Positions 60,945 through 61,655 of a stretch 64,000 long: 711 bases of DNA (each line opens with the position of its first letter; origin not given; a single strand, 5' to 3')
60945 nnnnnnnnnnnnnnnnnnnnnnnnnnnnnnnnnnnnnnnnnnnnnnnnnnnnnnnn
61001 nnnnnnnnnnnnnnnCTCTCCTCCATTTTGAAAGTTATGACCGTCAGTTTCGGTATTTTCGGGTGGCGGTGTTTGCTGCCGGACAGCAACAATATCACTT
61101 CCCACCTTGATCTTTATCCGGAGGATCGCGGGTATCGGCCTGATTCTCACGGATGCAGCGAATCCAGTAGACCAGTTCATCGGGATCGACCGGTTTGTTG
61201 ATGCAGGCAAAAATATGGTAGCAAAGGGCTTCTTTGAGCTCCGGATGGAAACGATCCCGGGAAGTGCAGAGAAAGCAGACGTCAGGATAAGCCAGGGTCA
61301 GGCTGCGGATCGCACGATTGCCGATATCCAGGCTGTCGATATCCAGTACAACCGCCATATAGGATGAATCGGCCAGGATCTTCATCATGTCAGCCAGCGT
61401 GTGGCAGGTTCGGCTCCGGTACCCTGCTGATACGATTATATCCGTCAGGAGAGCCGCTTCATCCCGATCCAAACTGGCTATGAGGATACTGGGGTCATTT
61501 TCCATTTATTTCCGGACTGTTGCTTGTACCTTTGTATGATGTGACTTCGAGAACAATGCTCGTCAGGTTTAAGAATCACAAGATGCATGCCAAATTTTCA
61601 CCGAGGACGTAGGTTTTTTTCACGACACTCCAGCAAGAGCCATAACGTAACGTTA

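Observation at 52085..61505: Ten-gene minus-strand operon: PsrABC-like molybdoenzyme with an unusual accessory set (receiver-like, TorD-like, FmdE, MoeA-like, TauE, tandem HdrC-like)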

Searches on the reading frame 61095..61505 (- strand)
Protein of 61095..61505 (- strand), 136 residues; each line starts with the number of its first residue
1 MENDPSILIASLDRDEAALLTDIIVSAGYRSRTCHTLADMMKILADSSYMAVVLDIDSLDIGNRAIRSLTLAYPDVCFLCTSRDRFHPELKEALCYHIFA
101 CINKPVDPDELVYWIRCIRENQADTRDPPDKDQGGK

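Call 6: search_protein_families(library=pfam, proteins=[window:61095-61505:-], max_evalue=0.01)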
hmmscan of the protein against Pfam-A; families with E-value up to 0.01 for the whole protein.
window:61095-61505:- (136 aa): 2 families
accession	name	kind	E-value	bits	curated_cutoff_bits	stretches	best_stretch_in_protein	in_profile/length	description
PF00072.30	Response_reg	-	7e-05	23.4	30.2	1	8-113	2-108/111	Response regulator receiver domain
PF20161.5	VpsR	-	0.0057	16.8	23.7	0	21-71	24-74/121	VpsR domain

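Call 7: search_protein_families(library=ncbifam, proteins=[window:61095-61505:-], max_evalue=0.001)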
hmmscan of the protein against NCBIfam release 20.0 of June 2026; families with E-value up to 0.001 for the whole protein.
window:61095-61505:- (136 aa): 0 families
